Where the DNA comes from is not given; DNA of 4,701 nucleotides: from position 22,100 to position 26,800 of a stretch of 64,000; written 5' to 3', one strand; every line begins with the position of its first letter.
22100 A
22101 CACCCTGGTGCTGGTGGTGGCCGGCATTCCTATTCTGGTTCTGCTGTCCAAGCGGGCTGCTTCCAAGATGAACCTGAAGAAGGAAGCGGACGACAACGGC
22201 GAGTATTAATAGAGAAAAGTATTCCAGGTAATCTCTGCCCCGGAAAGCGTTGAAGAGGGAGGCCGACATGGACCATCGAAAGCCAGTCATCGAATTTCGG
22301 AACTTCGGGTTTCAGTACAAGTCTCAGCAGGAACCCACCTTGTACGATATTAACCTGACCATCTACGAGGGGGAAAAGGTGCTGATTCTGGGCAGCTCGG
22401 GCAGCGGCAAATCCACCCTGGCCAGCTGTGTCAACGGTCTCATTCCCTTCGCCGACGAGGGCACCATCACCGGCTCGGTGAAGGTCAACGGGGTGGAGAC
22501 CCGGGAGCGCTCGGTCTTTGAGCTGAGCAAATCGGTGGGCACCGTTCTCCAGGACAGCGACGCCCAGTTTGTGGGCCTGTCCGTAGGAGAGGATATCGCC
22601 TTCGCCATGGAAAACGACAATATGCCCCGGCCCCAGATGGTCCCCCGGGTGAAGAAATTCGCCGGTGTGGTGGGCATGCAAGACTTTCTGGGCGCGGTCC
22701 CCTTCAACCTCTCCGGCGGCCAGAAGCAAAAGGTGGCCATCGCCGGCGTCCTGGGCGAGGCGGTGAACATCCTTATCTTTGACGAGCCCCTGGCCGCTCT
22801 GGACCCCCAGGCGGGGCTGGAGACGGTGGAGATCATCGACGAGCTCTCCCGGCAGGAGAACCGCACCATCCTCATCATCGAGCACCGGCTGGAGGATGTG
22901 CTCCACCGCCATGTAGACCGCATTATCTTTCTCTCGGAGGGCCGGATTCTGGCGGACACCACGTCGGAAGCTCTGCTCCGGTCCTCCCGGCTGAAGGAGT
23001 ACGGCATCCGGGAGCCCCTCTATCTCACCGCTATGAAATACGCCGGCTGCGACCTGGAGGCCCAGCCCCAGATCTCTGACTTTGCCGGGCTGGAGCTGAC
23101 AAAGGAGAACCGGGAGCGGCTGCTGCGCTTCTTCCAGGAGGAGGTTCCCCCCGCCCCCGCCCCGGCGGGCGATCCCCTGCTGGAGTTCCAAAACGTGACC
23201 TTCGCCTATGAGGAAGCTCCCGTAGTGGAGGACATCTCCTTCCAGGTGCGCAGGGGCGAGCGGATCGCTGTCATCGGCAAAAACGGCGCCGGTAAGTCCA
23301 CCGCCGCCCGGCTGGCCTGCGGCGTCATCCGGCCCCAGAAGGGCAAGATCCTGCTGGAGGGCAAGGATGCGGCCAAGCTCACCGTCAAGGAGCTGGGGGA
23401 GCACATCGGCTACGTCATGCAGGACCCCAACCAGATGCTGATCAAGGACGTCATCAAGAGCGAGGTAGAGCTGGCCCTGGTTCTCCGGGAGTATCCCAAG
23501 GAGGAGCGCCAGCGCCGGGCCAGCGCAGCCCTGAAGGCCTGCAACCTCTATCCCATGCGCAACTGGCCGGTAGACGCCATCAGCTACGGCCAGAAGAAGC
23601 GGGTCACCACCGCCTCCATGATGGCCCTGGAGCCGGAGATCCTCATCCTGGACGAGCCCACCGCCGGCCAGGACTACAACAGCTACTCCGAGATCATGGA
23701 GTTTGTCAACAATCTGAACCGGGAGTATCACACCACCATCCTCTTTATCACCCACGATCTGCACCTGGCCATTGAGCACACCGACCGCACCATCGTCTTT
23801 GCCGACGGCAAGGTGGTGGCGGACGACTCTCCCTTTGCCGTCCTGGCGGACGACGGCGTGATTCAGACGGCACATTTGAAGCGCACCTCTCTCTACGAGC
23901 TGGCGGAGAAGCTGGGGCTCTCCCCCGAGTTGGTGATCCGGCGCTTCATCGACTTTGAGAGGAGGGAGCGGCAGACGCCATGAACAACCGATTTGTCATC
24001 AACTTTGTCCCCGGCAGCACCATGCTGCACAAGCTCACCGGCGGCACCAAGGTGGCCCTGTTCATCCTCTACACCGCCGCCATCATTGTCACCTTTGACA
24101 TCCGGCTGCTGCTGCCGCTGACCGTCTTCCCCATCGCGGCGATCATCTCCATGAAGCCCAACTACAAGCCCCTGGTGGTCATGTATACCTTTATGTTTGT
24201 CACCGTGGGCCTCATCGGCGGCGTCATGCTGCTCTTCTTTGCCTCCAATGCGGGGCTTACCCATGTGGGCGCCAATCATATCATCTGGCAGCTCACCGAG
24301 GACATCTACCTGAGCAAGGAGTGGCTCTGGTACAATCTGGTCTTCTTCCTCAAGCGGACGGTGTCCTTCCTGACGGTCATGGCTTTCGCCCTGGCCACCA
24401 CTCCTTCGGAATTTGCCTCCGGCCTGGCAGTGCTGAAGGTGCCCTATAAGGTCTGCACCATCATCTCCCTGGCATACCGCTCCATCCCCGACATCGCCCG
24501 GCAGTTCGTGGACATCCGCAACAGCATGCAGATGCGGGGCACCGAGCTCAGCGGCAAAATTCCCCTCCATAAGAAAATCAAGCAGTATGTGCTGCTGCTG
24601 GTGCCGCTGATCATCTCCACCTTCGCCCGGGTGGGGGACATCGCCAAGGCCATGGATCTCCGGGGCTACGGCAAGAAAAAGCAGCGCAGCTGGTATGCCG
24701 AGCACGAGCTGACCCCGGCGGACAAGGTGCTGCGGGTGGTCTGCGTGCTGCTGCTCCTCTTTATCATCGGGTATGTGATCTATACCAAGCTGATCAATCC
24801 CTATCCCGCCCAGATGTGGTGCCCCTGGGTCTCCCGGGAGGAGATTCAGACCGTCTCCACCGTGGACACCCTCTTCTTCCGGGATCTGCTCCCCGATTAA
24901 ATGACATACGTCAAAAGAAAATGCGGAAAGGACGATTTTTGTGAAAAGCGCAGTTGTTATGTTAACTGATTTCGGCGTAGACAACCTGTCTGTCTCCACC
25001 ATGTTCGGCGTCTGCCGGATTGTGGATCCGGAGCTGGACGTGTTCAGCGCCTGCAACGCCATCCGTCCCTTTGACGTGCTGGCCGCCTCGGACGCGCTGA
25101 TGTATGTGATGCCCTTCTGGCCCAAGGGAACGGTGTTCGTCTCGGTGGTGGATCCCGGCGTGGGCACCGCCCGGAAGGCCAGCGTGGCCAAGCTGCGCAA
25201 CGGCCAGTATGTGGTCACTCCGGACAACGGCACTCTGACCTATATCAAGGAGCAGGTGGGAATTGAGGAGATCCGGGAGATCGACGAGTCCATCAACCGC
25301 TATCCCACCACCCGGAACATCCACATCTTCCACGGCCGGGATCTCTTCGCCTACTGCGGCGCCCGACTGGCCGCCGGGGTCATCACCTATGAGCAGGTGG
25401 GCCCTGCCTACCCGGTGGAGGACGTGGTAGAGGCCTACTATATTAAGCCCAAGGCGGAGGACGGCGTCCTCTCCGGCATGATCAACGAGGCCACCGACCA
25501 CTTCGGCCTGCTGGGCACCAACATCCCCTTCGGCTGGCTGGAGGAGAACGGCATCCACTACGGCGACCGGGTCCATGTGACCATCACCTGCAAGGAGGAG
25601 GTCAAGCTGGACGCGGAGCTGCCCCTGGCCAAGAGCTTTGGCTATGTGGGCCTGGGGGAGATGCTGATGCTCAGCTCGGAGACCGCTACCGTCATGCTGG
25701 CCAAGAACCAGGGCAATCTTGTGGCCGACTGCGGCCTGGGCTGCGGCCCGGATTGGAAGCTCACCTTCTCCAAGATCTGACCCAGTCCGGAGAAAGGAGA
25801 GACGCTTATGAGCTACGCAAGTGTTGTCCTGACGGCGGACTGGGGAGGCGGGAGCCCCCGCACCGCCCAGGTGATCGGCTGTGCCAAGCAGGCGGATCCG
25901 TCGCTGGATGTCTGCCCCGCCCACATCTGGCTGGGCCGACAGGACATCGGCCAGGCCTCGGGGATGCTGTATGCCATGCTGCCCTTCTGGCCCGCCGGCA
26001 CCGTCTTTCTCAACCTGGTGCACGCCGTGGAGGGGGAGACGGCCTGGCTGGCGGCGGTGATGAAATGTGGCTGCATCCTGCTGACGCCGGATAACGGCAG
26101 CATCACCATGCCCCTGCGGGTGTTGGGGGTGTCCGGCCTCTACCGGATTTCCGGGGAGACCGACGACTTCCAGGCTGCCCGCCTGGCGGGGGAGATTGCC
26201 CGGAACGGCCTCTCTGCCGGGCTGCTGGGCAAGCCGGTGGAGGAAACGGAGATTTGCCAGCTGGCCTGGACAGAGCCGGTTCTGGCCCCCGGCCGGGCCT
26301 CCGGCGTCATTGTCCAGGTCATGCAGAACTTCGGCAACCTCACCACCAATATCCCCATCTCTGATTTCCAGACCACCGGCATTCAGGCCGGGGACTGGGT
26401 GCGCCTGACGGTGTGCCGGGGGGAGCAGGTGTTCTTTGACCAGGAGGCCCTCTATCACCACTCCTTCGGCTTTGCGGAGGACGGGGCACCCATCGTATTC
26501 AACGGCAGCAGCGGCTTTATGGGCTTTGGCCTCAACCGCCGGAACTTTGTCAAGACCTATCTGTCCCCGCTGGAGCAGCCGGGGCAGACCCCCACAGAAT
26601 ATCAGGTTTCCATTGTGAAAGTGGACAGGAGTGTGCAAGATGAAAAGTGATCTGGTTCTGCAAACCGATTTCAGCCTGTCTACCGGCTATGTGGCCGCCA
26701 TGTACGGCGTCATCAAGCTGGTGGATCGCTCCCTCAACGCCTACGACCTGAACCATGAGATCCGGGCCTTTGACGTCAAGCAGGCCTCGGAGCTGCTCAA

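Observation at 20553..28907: GntR-controlled ECF importer in one operon with five tandem DUF62 (SAM hydrolase/halogenase-fold) paralogs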

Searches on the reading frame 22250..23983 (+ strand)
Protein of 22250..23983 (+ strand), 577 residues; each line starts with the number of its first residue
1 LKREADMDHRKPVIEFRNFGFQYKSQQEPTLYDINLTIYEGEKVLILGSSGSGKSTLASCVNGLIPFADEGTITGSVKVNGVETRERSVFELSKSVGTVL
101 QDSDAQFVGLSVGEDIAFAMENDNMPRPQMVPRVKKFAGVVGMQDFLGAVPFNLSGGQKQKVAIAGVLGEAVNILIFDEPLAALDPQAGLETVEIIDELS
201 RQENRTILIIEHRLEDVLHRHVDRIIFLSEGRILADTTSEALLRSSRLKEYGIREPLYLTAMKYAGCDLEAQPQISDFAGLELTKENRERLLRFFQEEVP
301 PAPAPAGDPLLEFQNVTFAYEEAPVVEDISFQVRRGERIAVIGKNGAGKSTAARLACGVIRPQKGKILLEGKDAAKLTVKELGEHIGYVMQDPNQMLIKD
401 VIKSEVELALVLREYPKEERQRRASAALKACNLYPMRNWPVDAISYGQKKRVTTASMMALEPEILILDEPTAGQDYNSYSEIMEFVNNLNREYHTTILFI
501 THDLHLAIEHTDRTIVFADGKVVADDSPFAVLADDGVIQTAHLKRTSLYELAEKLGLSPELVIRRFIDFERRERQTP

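Call 3: search_protein_families(library=pfam, proteins=[window:22250-23983:+], max_evalue=0.01)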
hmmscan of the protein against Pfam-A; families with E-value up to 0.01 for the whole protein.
window:22250-23983:+ (577 aa): 19 families
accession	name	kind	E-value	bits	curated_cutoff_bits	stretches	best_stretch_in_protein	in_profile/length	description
PF00005.33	ABC_tran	-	6.2e-57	192.5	25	2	327-472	2-137/137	ABC transporter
PF12558.13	DUF3744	-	1.2e-19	71.3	22.5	1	245-318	1-73/73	ATP-binding cassette cobalt transporter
PF13304.12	AAA_21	-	1.3e-10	42.3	27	1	438-506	232-302/304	AAA domain, putative AbiEii toxin, Type IV TA system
PF13555.12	AAA_29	-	2.5e-07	30.8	27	1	41-57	23-38/61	P-loop containing region of AAA domain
PF02463.25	SMC_N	-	3.1e-05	24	40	0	86-214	69-199/220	RecF/RecN/SMC N terminal domain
PF01078.27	Mg_chelatase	-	4.3e-05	23.4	20.3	1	38-85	19-66/207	Magnesium chelatase, subunit ChlI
PF00006.31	ATP-synt_ab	-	6.7e-05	23.1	29.5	0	33-60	6-33/213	ATP synthase alpha/beta family, nucleotide-binding domain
PF13481.12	AAA_25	-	0.00026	21.1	27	0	23-59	15-51/195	AAA domain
PF01935.23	DUF87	-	0.00027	21.6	23.2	0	43-59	25-41/220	Helicase HerA, central domain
PF13479.12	AAA_24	-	0.00038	20.8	27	0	42-61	3-22/195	AAA domain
PF03193.22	RsgA_GTPase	-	0.00069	19.9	30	0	33-63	99-128/174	RsgA GTPase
PF13476.12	AAA_23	-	0.00094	20.3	27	0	43-61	21-39/201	AAA domain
PF13191.12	AAA_16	-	0.001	20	32.6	0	41-61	24-44/167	AAA ATPase domain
PF20703.3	nSTAND1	-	0.0016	18.5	27.1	0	43-76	35-65/379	Novel STAND NTPase 1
PF20720.3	nSTAND3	-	0.0026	17.9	27.2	0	43-60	19-36/155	Novel STAND NTPase 3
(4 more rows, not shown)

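Call 4: search_protein_families(library=ncbifam, proteins=[window:22250-23983:+], max_evalue=0.01)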
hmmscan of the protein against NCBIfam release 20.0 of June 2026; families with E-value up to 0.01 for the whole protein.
window:22250-23983:+ (577 aa): 195 families (the best 25 are shown)
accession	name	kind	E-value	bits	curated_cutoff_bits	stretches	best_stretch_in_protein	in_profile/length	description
TIGR04520.1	ECF_ATPase_1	equivalog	1.5e-123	411.5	315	2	14-259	1-241/269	energy-coupling factor transporter ATPase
NF010156.0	PRK13635.1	equivalog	1.8e-111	371.8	392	2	11-257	3-243/279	energy-coupling factor ABC transporter ATP-binding protein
TIGR04521.1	ECF_ATPase_2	equivalog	3.9e-104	347.7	330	2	14-262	1-253/279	energy-coupling factor transporter ATPase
NF010167.0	PRK13648.1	subfamily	2e-90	302.8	241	2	309-540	6-238/269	energy-coupling factor transporter ATPase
NF010171.0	PRK13652.1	equivalog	4.2e-86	288.5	476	2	310-553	3-247/277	cobalt transporter ATP-binding subunit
NF010157.0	PRK13636.1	equivalog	2e-85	286.4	463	2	308-555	3-253/285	cobalt transporter ATP-binding subunit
TIGR03375.1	type_I_sec_LssB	subfamily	4.8e-81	273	693.1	2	311-533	466-690/696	type I secretion system permease/ATPase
NF010158.0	PRK13637.1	equivalog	2.7e-80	269.6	390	2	28-256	20-247/287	energy-coupling factor transporter ATPase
NF010155.0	PRK13634.1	equivalog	2.5e-78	263.3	413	2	15-257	4-249/290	energy-coupling factor ABC transporter ATP-binding protein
NF010170.0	PRK13651.1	equivalog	1.4e-77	260.7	432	2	30-250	22-261/308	cobalt transporter ATP-binding subunit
TIGR01166.1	cbiO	subfamily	3.7e-74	248.3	211.8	2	321-507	2-190/190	cobalt ABC transporter, ATP-binding protein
NF010153.0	PRK13631.1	equivalog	7.8e-70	235.4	463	2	14-239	22-260/320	cobalt transporter ATP-binding subunit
TIGR01186.1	proV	subfamily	7.1e-69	232.6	326.6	2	326-532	9-218/363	betaine/proline/choline family ABC transporter ATP-binding protein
TIGR02315.1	ABC_phnC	equivalog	1.6e-68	230.8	266.1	3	310-531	1-233/243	phosphonate ABC transporter ATP-binding protein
NF010068.0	PRK13548.1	equivalog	1.7e-68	230.5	261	2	310-537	5-236/261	heme ABC transporter ATP-binding protein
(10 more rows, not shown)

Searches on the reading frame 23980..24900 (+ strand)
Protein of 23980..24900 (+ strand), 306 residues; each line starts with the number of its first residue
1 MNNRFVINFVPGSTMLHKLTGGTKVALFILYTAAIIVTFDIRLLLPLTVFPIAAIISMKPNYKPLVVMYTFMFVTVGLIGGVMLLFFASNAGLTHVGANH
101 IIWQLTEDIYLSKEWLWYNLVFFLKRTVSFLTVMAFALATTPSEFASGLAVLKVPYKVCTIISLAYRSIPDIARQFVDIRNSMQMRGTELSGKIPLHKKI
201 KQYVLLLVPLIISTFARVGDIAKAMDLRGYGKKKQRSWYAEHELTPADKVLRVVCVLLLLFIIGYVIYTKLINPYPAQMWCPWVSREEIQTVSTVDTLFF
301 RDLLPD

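Call 3: search_protein_families(library=pfam, proteins=[window:23980-24900:+], max_evalue=0.01)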
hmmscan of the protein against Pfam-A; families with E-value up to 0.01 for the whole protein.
window:23980-24900:+ (306 aa): 1 family
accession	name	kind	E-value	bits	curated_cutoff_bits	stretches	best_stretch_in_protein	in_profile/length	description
PF02361.21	CbiQ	-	3.4e-30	105.8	25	1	13-235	2-213/216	Cobalt transport protein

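Call 4: search_protein_families(library=ncbifam, proteins=[window:23980-24900:+], max_evalue=0.01)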
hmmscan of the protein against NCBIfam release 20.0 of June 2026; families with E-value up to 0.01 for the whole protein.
window:23980-24900:+ (306 aa): 1 family
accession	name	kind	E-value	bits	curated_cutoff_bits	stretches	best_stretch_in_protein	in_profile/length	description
TIGR02454.1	ECF_T_CbiQ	equivalog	9.7e-17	61.4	111.8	1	22-228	4-200/200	cobalt ECF transporter T component CbiQ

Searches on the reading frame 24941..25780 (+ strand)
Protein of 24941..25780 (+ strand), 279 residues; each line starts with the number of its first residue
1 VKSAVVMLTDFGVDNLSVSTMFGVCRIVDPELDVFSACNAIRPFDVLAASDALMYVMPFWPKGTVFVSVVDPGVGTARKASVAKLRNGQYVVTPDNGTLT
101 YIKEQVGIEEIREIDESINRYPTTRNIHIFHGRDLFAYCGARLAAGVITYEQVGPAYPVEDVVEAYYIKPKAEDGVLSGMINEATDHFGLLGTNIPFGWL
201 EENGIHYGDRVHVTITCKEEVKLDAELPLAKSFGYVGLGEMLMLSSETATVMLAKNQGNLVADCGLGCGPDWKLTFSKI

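Call 3: search_protein_families(library=pfam, proteins=[window:24941-25780:+], max_evalue=0.01)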
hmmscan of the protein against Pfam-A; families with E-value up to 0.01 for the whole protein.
window:24941-25780:+ (279 aa): 2 families
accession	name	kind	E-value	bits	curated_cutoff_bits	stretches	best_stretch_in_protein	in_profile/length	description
PF01887.21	SAM_HAT_N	-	4.2e-41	140.6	26.3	1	5-154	1-145/145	SAM hydroxide adenosyltransferase N-terminal domain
PF20257.3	SAM_HAT_C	-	4e-13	49.9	25.5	1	185-273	6-84/84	SAM hydroxide adenosyltransferase C-terminal domain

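Call 4: search_protein_families(library=ncbifam, proteins=[window:24941-25780:+], max_evalue=0.01)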
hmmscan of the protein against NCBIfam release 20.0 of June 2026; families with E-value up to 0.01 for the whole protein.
window:24941-25780:+ (279 aa): 3 families
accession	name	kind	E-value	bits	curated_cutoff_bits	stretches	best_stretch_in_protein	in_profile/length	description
NF058624.1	RSAMHdlseTHET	equivalog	5.2e-28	98.3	350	1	5-269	3-244/250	(R)-S-adenosyl-L-methionine hydrolase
NF053629.1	RSAMPyrc0463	equivalog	1.2e-25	90.6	470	1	6-270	3-249/256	(R)-S-adenosyl-L-methionine hydrolase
TIGR04507.1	fluorinase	equivalog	5e-19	68.7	400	2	87-261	100-270/286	adenosyl-fluoride synthase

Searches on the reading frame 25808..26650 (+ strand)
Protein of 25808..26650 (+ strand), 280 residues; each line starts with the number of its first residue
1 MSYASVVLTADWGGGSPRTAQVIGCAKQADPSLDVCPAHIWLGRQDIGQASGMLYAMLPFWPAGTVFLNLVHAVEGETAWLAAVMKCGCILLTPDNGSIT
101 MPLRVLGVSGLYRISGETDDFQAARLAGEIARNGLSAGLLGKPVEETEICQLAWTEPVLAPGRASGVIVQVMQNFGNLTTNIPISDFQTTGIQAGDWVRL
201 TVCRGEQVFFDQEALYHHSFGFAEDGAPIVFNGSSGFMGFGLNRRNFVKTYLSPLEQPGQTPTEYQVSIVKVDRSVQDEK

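Call 3: search_protein_families(library=pfam, proteins=[window:25808-26650:+], max_evalue=0.01)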
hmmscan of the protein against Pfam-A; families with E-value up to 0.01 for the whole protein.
window:25808-26650:+ (280 aa): 2 families
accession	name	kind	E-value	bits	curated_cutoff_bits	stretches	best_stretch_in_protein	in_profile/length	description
PF01887.21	SAM_HAT_N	-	5.7e-13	49.3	26.3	1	6-115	1-110/145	SAM hydroxide adenosyltransferase N-terminal domain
PF20257.3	SAM_HAT_C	-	1.2e-11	45.2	25.5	1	168-251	3-75/84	SAM hydroxide adenosyltransferase C-terminal domain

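Call 4: search_protein_families(library=ncbifam, proteins=[window:25808-26650:+], max_evalue=0.01)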
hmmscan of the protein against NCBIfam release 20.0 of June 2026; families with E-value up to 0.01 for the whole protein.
window:25808-26650:+ (280 aa): 3 families
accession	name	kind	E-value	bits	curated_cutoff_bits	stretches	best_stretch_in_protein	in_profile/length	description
NF058624.1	RSAMHdlseTHET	equivalog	4.5e-08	33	350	1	7-245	4-233/250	(R)-S-adenosyl-L-methionine hydrolase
TIGR04507.1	fluorinase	equivalog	2e-05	24.1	400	1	135-243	159-265/286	adenosyl-fluoride synthase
NF053629.1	RSAMPyrc0463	equivalog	0.0016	18.1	470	1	7-115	3-110/256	(R)-S-adenosyl-L-methionine hydrolase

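Call 56: find_homologous_proteins(query=window:25808-26650:+)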
Query window:25808-26650:+ (280 aa): 12 proteins with E <= 0.001 among 2084 candidates.
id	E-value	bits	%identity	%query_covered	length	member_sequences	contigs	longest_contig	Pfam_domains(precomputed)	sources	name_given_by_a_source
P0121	7.5e-178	608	95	100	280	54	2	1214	PF01887.22,PF20257.4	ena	-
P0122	3.5e-153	527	81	100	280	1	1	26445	PF01887.22,PF20257.4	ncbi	ncbi:MAG: SAM-dependent chlorinase/fluorinase [Candidatus Onthomonas sp.]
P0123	3.9e-134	464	77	99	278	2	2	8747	PF01887.22,PF20257.4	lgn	-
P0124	5.0e-83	297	50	97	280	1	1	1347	PF01887.22,PF20257.4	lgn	-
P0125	8.7e-79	283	50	97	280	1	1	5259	PF01887.22,PF20257.4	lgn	-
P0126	8.3e-76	273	50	97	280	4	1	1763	PF01887.22,PF20257.4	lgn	-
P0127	4.5e-72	261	50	97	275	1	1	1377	PF01887.22,PF20257.4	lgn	-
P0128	2.1e-70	255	48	96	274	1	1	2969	PF01887.22,PF20257.4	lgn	-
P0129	4.2e-70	254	47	96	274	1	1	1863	PF01887.22,PF20257.4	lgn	-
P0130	1.4e-68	249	45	97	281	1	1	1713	PF01887.22,PF20257.4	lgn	-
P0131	7.1e-66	240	45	97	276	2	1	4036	PF01887.22,PF20257.4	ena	-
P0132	2.0e-32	131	33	88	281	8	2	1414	PF01887.22,PF20257.4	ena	-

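Call 118: predict_structure(alignment_id=A5)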
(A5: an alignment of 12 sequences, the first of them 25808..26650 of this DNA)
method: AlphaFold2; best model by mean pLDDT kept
length: 280 residues; sequences in the alignment: 12
mean_pLDDT: 88.9   pTM: 0.82
mean pLDDT of the five models: 88.9, 88.8, 87.5, 86.5, 85.0
residues with pLDDT >= 90: 182; 70-90: 82; 50-70: 10; < 50: 6
segments of 3 or more residues with pLDDT < 50: 276-280
pLDDT, mean of each block of 10 residues (from residue 1): 80 85 94 85 81 88 94 78 95 94 92 85 94 84 93 93 95 86 95 96 96 93 91 92 92 84 94 61
secondary structure, 60 per line:
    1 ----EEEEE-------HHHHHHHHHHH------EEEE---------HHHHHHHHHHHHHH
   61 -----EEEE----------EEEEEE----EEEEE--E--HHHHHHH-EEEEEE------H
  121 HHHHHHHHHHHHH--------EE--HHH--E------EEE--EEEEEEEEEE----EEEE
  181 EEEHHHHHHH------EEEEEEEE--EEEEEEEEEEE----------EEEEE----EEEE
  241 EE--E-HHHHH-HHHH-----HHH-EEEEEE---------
elements in order: E5-9 H17-27 E34-37 H47-60 E66-69 E80-85 E90-94 H100-106 E108-113 H120-133 E158-160 E163-172 E177-183 H184-190 E197-204 E207-217 E228-232 E237-242 H247-251 H253-256 E266-271

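Call 120: fold_search(model_id=the predicted structure, library=pdb)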
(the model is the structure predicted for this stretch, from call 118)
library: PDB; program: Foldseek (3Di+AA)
matches with E <= 10: 1174; with E <= 0.001: 40
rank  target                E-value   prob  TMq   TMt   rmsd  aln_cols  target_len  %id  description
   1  7ccg                  1.9e-22  1.00  0.73  0.77   3.7       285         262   21  Crystal structure of ClA1, a kind of a chlorinase from soil bacteria (released 2020-09-09)
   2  2zbu_A                4.0e-22  1.00  0.75  0.79   3.5       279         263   23  Crystal structure of uncharacterized conserved protein from Thermotoga maritima (released 2007-11-13)
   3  6rz2_A                2.2e-21  1.00  0.71  0.73   4.3       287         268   18  SalL with Chloroadenosine (released 2020-04-15)
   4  6rz2_B                2.7e-21  1.00  0.71  0.74   3.8       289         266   19  SalL with Chloroadenosine (released 2020-04-15)
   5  6rz2_C                3.6e-21  1.00  0.71  0.73   4.1       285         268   18  SalL with Chloroadenosine (released 2020-04-15)
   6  6ryz_A                4.6e-21  1.00  0.71  0.74   4.3       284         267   20  SalL with S-adenosyl methionine (released 2020-04-15)
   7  2zbv_C                6.3e-21  1.00  0.75  0.80   3.2       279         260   22  Crystal structure of uncharacterized conserved protein from Thermotoga maritima (released 2007-11-13)
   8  6ryz_C                6.3e-21  1.00  0.71  0.74   4.1       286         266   17  SalL with S-adenosyl methionine (released 2020-04-15)
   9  2q6o_A                6.7e-21  1.00  0.71  0.74   4.3       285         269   19  SalL-Y70T with SAM and Cl (released 2007-12-11)
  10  5b6i_B                6.7e-21  1.00  0.69  0.68   4.3       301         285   19  Structure of fluorinase from Streptomyces sp. MA37 (released 2016-10-26)
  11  2q6i                  1.6e-20  1.00  0.71  0.74   4.1       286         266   20  salL with ClDA and LMet (released 2007-12-11)
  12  2cc2_C                1.8e-20  1.00  0.68  0.67   4.4       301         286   21  X-ray crystal structure of 5'-fluorodeoxyadenosine synthase from Streptomyces cattleya complexed with 5'deoxyadenosine (released 2007-03-20)
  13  5b6i_A                2.6e-20  1.00  0.70  0.68   4.1       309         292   19  Structure of fluorinase from Streptomyces sp. MA37 (released 2016-10-26)
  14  2cc2_A                3.3e-20  1.00  0.69  0.67   4.2       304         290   20  X-ray crystal structure of 5'-fluorodeoxyadenosine synthase from Streptomyces cattleya complexed with 5'deoxyadenosine (released 2007-03-20)
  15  2zbv_B                3.7e-20  1.00  0.73  0.78   3.5       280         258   23  Crystal structure of uncharacterized conserved protein from Thermotoga maritima (released 2007-11-13)
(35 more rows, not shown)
